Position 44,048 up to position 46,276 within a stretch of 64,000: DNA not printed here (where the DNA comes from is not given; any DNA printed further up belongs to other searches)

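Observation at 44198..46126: Secretin with fused N-terminal lipoprotein-TPR module (pilotin-secretin fusion?)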

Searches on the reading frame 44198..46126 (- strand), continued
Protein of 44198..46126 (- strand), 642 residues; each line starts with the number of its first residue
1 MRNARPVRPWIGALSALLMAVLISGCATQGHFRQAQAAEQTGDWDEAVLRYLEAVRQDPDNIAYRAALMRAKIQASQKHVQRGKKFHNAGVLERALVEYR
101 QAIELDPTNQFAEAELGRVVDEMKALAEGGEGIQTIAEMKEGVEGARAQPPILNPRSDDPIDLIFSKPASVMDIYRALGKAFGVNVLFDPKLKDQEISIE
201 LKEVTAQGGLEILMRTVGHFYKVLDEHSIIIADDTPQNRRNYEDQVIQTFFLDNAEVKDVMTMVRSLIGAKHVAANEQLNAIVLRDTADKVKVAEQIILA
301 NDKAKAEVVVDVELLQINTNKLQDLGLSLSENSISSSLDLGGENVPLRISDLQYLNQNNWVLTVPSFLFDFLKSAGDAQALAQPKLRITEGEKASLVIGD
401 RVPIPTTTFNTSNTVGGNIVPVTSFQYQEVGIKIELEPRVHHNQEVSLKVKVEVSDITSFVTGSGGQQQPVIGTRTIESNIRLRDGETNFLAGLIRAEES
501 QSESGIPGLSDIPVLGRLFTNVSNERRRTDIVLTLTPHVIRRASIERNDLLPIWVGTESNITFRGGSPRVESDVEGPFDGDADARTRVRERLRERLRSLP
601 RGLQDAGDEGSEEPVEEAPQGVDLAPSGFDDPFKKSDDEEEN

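Call 49: find_homologous_proteins(query=P0257, max_evalue=1e-10)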
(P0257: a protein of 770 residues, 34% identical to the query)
Query P0257 (770 aa): 2591 proteins with E <= 1e-10 among 8000 candidates; the best 120 are listed.
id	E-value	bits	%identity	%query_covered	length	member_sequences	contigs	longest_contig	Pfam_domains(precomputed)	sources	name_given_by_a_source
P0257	0.0e+0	1653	100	100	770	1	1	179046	PF13414.13,PF00963.25,PF00515.35,PF00263.27,PF07719.24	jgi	jgi:general secretion pathway protein D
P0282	0.0e+0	1327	79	100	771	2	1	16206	PF13414.13,PF00963.25,PF00515.35,PF03958.23,PF00263.27,PF13428.13,PF07719.24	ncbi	-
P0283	0.0e+0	1015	60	100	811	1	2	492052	PF13414.13,PF00963.25,PF00515.35,PF00263.27,PF13428.13,PF07719.24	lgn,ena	-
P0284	0.0e+0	1015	59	100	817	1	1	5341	PF00963.25,PF00263.27,PF07719.24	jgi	-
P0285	5.1e-294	995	61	98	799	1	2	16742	PF14559.13,PF13414.13,PF00963.25,PF00515.35,PF00263.27,PF13428.13,PF07719.24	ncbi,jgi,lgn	-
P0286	9.2e-293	991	58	100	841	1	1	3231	PF13414.13,PF00963.25,PF00515.35,PF00263.27,PF13428.13,PF13181.13,PF07719.24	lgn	-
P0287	1.3e-292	990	59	100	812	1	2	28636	PF13414.13,PF00963.25,PF00515.35,PF00263.27,PF07719.24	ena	-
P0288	6.6e-292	988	58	100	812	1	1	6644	PF14559.13,PF13414.13,PF00963.25,PF00515.35,PF13424.13,PF13432.13,PF00263.27,PF13428.13,PF13181.13,PF07719.24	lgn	-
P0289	1.4e-291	987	59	100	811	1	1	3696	PF13414.13,PF00963.25,PF00515.35,PF00263.27,PF07719.24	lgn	-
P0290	2.2e-291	986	58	100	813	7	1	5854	PF13414.13,PF00963.25,PF00515.35,PF00263.27,PF07719.24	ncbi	-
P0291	1.1e-290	984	59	100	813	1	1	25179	PF13414.13,PF00963.25,PF00515.35,PF00263.27,PF07719.24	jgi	-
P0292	1.0e-288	978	58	99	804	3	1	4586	PF13414.13,PF00963.25,PF00515.35,PF00263.27,PF07719.24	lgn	-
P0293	5.0e-288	975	59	99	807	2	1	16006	PF13414.13,PF00963.25,PF00263.27,PF07719.24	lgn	-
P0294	1.4e-285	967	58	100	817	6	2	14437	PF13414.13,PF00963.25,PF00515.35,PF00263.27,PF13428.13,PF13181.13,PF07719.24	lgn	-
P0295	2.1e-285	967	57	98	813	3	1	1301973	PF14559.13,PF13414.13,PF00963.25,PF00263.27,PF13428.13,PF07719.24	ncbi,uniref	ncbi:cohesin domain-containing protein [uncultured Paludibaculum sp.]|uniref:cohesin domain-containi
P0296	4.4e-285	966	58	100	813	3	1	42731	PF13414.13,PF00963.25,PF00515.35,PF00263.27,PF07719.24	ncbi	-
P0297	5.1e-285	965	57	100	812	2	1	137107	PF00963.25,PF00263.27,PF13428.13,PF07719.24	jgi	jgi:general secretion pathway protein D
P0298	1.1e-284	964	57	99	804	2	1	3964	PF00963.25,PF00263.27,PF07719.24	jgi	-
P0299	1.4e-284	964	59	100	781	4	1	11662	PF13414.13,PF00963.25,PF00515.35,PF13424.13,PF00263.27,PF13428.13,PF13181.13,PF07719.24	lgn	-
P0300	1.9e-284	963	58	100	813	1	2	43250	PF00963.25,PF00263.27,PF13428.13,PF07719.24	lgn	-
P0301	2.6e-283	960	59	100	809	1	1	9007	PF13414.13,PF00963.25,PF00515.35,PF00263.27,PF07719.24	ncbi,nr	ncbi:MAG: hypothetical protein HY821_06310 [Acidobacteria bacterium]|nr:hypothetical protein [Acidob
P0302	2.8e-283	960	58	100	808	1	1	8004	PF13414.13,PF00963.25,PF00515.35,PF00263.27,PF07719.24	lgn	-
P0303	6.5e-283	958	58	100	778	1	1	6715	PF14559.13,PF13414.13,PF00963.25,PF00515.35,PF00263.27,PF13428.13,PF13181.13,PF07719.24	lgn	-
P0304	1.3e-282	957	58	100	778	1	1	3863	PF14559.13,PF13414.13,PF00963.25,PF00515.35,PF00263.27,PF13428.13,PF13181.13,PF07719.24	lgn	-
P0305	1.7e-281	954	57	98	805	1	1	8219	PF13414.13,PF00963.25,PF00263.27,PF07719.24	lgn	-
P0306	3.5e-281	953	56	100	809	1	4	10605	PF13414.13,PF00963.25,PF00515.35,PF00263.27,PF07719.24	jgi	jgi:general secretion pathway protein D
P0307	3.8e-281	953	57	98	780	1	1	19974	PF14559.13,PF13414.13,PF00963.25,PF00515.35,PF00263.27,PF13428.13,PF13181.13,PF07719.24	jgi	jgi:general secretion pathway protein D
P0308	6.6e-280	948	57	100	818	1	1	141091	PF13414.13,PF00963.25,PF00515.35,PF00263.27,PF07719.24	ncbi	-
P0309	5.4e-279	945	57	100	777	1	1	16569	PF14559.13,PF13414.13,PF00963.25,PF00515.35,PF00263.27,PF13428.13,PF07719.24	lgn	-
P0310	4.9e-278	942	56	100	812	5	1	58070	PF13414.13,PF00963.25,PF00515.35,PF00263.27,PF13428.13,PF07719.24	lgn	-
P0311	3.2e-277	940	56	100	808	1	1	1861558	PF00963.25,PF00515.35,PF00263.27,PF07719.24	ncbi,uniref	ncbi:cohesin domain-containing protein [Paludibaculum fermentans]|uniref:cohesin domain-containing p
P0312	5.0e-277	939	56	100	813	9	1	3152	PF13414.13,PF00963.25,PF00515.35,PF00263.27,PF13428.13,PF07719.24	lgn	-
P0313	3.8e-276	936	56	99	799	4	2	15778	PF14559.13,PF13414.13,PF00963.25,PF00515.35,PF00263.27,PF13428.13,PF13181.13,PF07719.24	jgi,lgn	jgi:general secretion pathway protein D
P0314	6.5e-276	935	56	99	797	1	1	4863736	PF14559.13,PF13414.13,PF00963.25,PF00515.35,PF00263.27,PF13428.13,PF13181.13,PF07719.24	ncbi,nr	ncbi:MAG: hypothetical protein KatS3mg005_0253 [Bryobacteraceae bacterium]|nr:MAG: hypothetical prot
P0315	7.0e-276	935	59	75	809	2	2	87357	PF13414.13,PF00963.25,PF00515.35,PF00263.27,PF13428.13,PF07719.24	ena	-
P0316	1.2e-275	934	56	97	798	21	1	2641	PF13414.13,PF00963.25,PF00515.35,PF00263.27,PF13181.13,PF07719.24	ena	-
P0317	1.7e-275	934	56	100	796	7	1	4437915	PF14559.13,PF13414.13,PF00963.25,PF00515.35,PF00263.27,PF13428.13,PF13181.13,PF07719.24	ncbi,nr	ncbi:MAG: hypothetical protein KatS3mg004_3777 [Bryobacteraceae bacterium]|nr:MAG: hypothetical prot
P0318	1.7e-275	934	57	100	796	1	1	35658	PF14559.13,PF13414.13,PF00963.25,PF00515.35,PF00263.27,PF13428.13,PF13181.13,PF07719.24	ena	-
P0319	3.3e-274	930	56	99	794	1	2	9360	PF14559.13,PF13414.13,PF00963.25,PF00515.35,PF00263.27,PF13428.13,PF07719.24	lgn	-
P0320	6.5e-274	929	56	99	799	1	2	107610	PF13414.13,PF00963.25,PF00515.35,PF00263.27,PF13428.13,PF07719.24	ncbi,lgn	-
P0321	1.8e-273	927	56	96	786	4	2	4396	PF13414.13,PF00963.25,PF00515.35,PF00263.27,PF13428.13,PF07719.24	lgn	-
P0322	6.9e-273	925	56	99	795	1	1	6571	PF13414.13,PF00963.25,PF00515.35,PF00263.27,PF13428.13,PF07719.24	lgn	-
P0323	1.5e-271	921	55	99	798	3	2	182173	PF14559.13,PF13414.13,PF00963.25,PF00515.35,PF00263.27,PF13428.13,PF13181.13,PF07719.24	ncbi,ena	-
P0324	2.5e-271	920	56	97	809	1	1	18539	PF13414.13,PF00963.25,PF00515.35,PF00263.27,PF07719.24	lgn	-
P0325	5.0e-271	919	54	100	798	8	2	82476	PF13414.13,PF00963.25,PF00515.35,PF00263.27,PF13428.13,PF13181.13,PF07719.24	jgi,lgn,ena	-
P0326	2.4e-270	917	55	97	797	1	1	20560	PF13414.13,PF00963.25,PF00515.35,PF00263.27,PF07719.24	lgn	-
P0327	5.3e-270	916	55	97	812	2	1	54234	PF13414.13,PF00963.25,PF00515.35,PF00263.27,PF13428.13,PF07719.24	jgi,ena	-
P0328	9.2e-270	915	54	97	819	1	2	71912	PF00963.25,PF00515.35,PF00263.27,PF07719.24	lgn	-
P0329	5.4e-269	912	55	100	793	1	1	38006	PF13414.13,PF00963.25,PF00515.35,PF00263.27,PF13428.13,PF07719.24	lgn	-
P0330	7.3e-269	912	54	100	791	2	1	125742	PF13414.13,PF00963.25,PF00515.35,PF00263.27,PF13428.13,PF07719.24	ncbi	ncbi:MAG: cohesin domain-containing protein [Bryobacteraceae bacterium]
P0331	1.3e-268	911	58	78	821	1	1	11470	PF13414.13,PF00963.25,PF00515.35,PF00263.27,PF13428.13,PF07719.24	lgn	-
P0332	1.1e-267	908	54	97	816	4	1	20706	PF13414.13,PF00963.25,PF00515.35,PF00263.27,PF07719.24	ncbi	-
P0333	3.4e-267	906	58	77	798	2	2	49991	PF13414.13,PF00963.25,PF00515.35,PF00263.27,PF13428.13,PF13181.13,PF07719.24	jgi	jgi:general secretion pathway protein D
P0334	9.5e-267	905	57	78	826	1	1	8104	PF13414.13,PF00963.25,PF00515.35,PF00263.27,PF13428.13,PF13181.13,PF07719.24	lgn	-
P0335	1.9e-266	904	55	100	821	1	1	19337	PF00963.25,PF00515.35,PF00263.27,PF07719.24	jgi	jgi:general secretion pathway protein D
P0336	5.5e-266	902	53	100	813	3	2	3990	PF13414.13,PF00963.25,PF00515.35,PF00263.27,PF13428.13,PF07719.24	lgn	-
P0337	2.3e-264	897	54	100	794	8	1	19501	PF13414.13,PF00963.25,PF00515.35,PF00263.27,PF13428.13,PF07719.24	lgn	-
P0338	6.3e-264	896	62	14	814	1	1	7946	PF13414.13,PF00963.25,PF00515.35,PF00263.27,PF13428.13,PF07719.24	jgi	-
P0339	2.5e-263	894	53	97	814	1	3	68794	PF13414.13,PF00963.25,PF00515.35,PF00263.27,PF13428.13,PF07719.24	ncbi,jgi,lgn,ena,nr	ncbi:MAG TPA: cohesin domain-containing protein [Bryobacteraceae bacterium]|nr:cohesin domain-contai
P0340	3.2e-263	893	58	91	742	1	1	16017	PF00963.25,PF00263.27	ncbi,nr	ncbi:MAG: hypothetical protein HZB13_13610 [Acidobacteria bacterium]|nr:hypothetical protein [Acidob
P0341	4.1e-263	893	58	74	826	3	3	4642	PF13414.13,PF00963.25,PF00515.35,PF00263.27,PF13181.13,PF07719.24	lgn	-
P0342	7.8e-263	892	59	75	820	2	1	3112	PF13414.13,PF00963.25,PF00515.35,PF00263.27,PF07719.24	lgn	-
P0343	1.7e-261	888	52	100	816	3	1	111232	PF13414.13,PF00963.25,PF00515.35,PF00263.27,PF07719.24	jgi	jgi:general secretion pathway protein D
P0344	6.8e-261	886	52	100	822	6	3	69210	PF14559.13,PF13414.13,PF00963.25,PF00515.35,PF00263.27,PF13428.13,PF07719.24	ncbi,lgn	-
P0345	8.1e-260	882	51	98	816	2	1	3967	PF14559.13,PF13414.13,PF00963.25,PF00515.35,PF03958.23,PF00263.27,PF13428.13,PF07719.24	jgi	jgi:general secretion pathway protein D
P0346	1.6e-259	881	53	97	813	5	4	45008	PF13414.13,PF00963.25,PF00515.35,PF00263.27,PF13428.13,PF07719.24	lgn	-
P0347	7.3e-259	879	52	100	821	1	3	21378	PF14559.13,PF13414.13,PF00963.25,PF00515.35,PF00263.27,PF13428.13,PF07719.24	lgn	-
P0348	7.6e-258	876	53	97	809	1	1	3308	PF13414.13,PF00963.25,PF00515.35,PF13432.13,PF00263.27,PF13428.13,PF13181.13,PF07719.24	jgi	-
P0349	1.6e-257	874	52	100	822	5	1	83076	PF13414.13,PF00963.25,PF00515.35,PF00263.27,PF13428.13,PF07719.24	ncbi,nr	ncbi:MAG: hypothetical protein C0504_01140 [Candidatus Solibacter sp.]|nr:hypothetical protein [Cand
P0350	5.3e-257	873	53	97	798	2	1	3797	PF13414.13,PF00963.25,PF00515.35,PF00263.27,PF13428.13,PF07719.24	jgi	jgi:general secretion pathway protein D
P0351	7.2e-256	869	52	98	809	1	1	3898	PF13414.13,PF00963.25,PF00515.35,PF00263.27,PF07719.24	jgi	jgi:general secretion pathway protein D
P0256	1.9e-255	868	52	100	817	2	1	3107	PF13414.13,PF00963.25,PF00515.35,PF00263.27,PF13428.13,PF07719.24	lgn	-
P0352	9.7e-255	865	53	98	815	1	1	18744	PF13414.13,PF00963.25,PF00515.35,PF00263.27,PF07719.24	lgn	-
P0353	7.1e-254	862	51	100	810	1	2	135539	PF13414.13,PF00963.25,PF03958.23,PF00263.27,PF07719.24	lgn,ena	-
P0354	1.2e-253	862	54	77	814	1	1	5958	PF13414.13,PF00963.25,PF00263.27,PF07719.24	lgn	-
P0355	2.9e-253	860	51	100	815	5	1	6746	PF13414.13,PF00963.25,PF03958.23,PF00263.27,PF07719.24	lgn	-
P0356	6.6e-252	856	51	100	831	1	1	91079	PF00963.25,PF03958.23,PF00263.27,PF07719.24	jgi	-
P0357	1.4e-251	855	50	97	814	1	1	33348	PF13414.13,PF00963.25,PF00263.27,PF07719.24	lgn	-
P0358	2.1e-251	854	51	97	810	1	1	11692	PF13414.13,PF00963.25,PF00515.35,PF00263.27,PF07719.24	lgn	-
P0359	4.1e-251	853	51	98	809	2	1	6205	PF13414.13,PF00963.25,PF03958.23,PF00263.27,PF07719.24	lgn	-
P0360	1.0e-249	849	51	99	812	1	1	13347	PF13414.13,PF00963.25,PF00515.35,PF00263.27,PF13428.13,PF07719.24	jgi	jgi:general secretion pathway protein D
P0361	3.1e-249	847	54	76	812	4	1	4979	PF13414.13,PF00963.25,PF03958.23,PF00263.27,PF13428.13,PF07719.24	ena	-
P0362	3.3e-249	847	51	97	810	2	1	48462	PF13414.13,PF00963.25,PF00515.35,PF03958.23,PF00263.27,PF07719.24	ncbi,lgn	-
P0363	3.6e-249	847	52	97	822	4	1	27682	PF00963.25,PF03958.23,PF00263.27,PF07719.24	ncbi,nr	ncbi:MAG: cohesin domain-containing protein [Bryobacteraceae bacterium]|nr:cohesin domain-containing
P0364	6.5e-249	846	52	100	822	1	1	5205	PF00963.25,PF03958.23,PF00263.27,PF07719.24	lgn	-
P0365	1.4e-248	845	53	97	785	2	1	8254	PF13414.13,PF00963.25,PF00515.35,PF03958.23,PF00263.27,PF13181.13,PF07719.24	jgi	jgi:general secretion pathway protein D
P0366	1.8e-248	845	52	100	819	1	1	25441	PF00963.25,PF03958.23,PF00263.27,PF07719.24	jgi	jgi:general secretion pathway protein D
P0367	2.0e-248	844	52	100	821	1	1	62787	PF13414.13,PF00963.25,PF03958.23,PF00263.27,PF07719.24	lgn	-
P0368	2.2e-248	844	51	100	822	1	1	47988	PF00963.25,PF03958.23,PF00263.27,PF07719.24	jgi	jgi:general secretion pathway protein D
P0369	3.5e-248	844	52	97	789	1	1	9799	PF13414.13,PF00963.25,PF00515.35,PF03958.23,PF00263.27,PF07719.24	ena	-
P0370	4.6e-248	843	51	97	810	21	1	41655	PF13414.13,PF00963.25,PF03958.23,PF00263.27,PF07719.24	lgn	-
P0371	1.5e-247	841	51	99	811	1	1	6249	PF13414.13,PF00963.25,PF00515.35,PF03958.23,PF13432.13,PF00263.27,PF13428.13,PF07719.24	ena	-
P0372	4.4e-247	840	53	97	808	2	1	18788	PF14559.13,PF13414.13,PF00963.25,PF00515.35,PF03958.23,PF00263.27,PF13428.13,PF07719.24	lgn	-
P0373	4.4e-247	840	50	100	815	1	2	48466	PF13414.13,PF00963.25,PF00515.35,PF13432.13,PF00263.27,PF13428.13,PF13181.13,PF07719.24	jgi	jgi:general secretion pathway protein D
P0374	2.1e-246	838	49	97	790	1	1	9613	PF13414.13,PF00963.25,PF00515.35,PF03958.23,PF00263.27,PF07719.24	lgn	-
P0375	7.4e-246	836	51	100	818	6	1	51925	PF00963.25,PF03958.23,PF00263.27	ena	-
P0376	1.0e-244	832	51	97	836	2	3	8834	PF00963.25,PF03958.23,PF00263.27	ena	-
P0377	2.6e-244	831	56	77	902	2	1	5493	PF00963.25,PF00515.35,PF03958.23,PF00263.27,PF07719.24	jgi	jgi:general secretion pathway protein D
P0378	2.7e-244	831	50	97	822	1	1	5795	PF00963.25,PF03958.23,PF00263.27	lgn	-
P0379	1.8e-243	828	52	100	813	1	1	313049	PF00963.25,PF03958.23,PF00263.27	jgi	jgi:general secretion pathway protein D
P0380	1.0e-242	826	51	100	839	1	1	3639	PF00963.25,PF03958.23,PF00263.27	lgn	-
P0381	4.5e-242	823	53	79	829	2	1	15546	PF13414.13,PF00963.25,PF00515.35,PF03958.23,PF00263.27,PF07719.24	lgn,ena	-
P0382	1.3e-241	822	52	100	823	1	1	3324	PF00963.25,PF03958.23,PF00263.27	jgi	jgi:general secretion pathway protein D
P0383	3.1e-241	821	50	100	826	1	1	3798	PF00963.25,PF03958.23,PF00263.27,PF07719.24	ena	-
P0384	1.5e-240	818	52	97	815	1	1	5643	PF00963.25,PF03958.23,PF00263.27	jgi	jgi:general secretion pathway protein D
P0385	2.0e-240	818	49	100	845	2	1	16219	PF00963.25,PF03958.23,PF00263.27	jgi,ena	-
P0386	1.5e-237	808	50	74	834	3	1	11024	PF00963.25,PF03958.23,PF00263.27,PF07719.24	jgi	jgi:general secretion pathway protein D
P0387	2.6e-237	808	62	77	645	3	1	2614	PF14559.13,PF13414.13,PF00515.35,PF00263.27,PF13428.13,PF07719.24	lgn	-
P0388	3.0e-236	804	50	97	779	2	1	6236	PF13414.13,PF00963.25,PF00515.35,PF03958.23,PF00263.27,PF13428.13,PF07719.24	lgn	-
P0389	3.1e-236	804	50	100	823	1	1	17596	PF00963.25,PF03958.23,PF00263.27,PF07719.24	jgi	jgi:general secretion pathway protein D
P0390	3.8e-236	804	49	97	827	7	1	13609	PF00963.25,PF03958.23,PF00263.27,PF07719.24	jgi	-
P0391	1.0e-233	796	48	100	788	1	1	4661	PF13414.13,PF00963.25,PF03958.23,PF00263.27,PF07719.24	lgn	-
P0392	3.0e-233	794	56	46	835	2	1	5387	PF14559.13,PF03704.24,PF00963.25,PF00515.35,PF03958.23,PF00263.27,PF13428.13,PF07719.24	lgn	-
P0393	1.1e-232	792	56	44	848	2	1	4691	PF14559.13,PF13414.13,PF00963.25,PF00515.35,PF03958.23,PF00263.27,PF13428.13,PF07719.24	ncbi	-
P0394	1.5e-232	792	49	97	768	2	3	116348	PF13414.13,PF00963.25,PF00515.35,PF03958.23,PF00263.27,PF13428.13,PF07719.24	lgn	-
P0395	3.2e-232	791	46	97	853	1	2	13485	PF13414.13,PF00963.25,PF00515.35,PF03958.23,PF00263.27,PF13428.13,PF07719.24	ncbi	-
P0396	1.9e-231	788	48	99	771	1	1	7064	PF00963.25,PF03958.23,PF00263.27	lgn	-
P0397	2.8e-231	788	48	97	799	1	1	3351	PF00963.25,PF00515.35,PF03958.23,PF00263.27,PF13428.13,PF07719.24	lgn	-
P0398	3.2e-231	787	48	98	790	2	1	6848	PF13414.13,PF00963.25,PF00515.35,PF03958.23,PF00263.27,PF13428.13,PF07719.24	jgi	jgi:general secretion pathway protein D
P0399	5.8e-231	787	53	47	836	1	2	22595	PF13414.13,PF00963.25,PF03958.23,PF00263.27,PF07719.24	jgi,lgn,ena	-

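Call 65: list_cluster_members(proteins=[P0230, P0182, P0171, P0216, P0197, P0245, P0209, P0231, P0232, P0214])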
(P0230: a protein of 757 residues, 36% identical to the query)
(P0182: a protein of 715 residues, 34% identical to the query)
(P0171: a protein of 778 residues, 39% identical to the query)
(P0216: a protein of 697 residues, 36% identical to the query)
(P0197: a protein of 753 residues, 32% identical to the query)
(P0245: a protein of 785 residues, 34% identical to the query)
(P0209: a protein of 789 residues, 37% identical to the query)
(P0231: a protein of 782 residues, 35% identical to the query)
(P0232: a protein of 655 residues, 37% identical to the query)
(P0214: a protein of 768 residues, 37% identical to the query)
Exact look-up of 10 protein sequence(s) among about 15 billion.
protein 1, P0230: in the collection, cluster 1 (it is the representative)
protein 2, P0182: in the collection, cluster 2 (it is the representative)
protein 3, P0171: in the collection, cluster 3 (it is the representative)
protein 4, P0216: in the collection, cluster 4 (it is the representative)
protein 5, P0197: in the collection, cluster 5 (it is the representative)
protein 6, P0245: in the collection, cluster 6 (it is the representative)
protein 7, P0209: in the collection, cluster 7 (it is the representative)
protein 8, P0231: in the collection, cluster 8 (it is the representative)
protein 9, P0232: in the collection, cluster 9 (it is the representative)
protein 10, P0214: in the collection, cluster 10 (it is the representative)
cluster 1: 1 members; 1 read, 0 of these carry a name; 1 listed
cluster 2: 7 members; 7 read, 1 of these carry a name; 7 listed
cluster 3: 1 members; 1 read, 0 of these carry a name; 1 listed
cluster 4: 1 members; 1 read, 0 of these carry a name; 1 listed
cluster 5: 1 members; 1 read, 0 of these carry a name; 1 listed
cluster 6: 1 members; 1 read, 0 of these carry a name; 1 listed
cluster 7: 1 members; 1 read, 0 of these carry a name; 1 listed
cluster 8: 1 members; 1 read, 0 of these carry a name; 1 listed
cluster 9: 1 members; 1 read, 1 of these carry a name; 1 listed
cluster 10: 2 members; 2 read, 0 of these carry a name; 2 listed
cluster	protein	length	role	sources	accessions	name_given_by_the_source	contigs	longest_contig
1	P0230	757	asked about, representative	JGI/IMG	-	-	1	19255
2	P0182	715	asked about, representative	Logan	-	-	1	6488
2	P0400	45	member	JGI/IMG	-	hypothetical protein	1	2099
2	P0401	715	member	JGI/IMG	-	-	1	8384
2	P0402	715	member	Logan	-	-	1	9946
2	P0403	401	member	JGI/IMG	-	-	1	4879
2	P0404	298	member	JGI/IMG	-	-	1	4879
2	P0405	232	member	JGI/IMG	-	-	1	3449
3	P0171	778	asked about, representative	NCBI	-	-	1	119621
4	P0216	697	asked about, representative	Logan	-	-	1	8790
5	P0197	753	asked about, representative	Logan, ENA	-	-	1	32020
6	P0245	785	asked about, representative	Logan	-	-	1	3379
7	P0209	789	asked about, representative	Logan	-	-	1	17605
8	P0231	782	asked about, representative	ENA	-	-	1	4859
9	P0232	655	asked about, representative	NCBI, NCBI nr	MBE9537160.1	MAG: type II secretion system protein [Proteobacteria bacterium] | type II secretion system protein [Pseudomonadota bacterium]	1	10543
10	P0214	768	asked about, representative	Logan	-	-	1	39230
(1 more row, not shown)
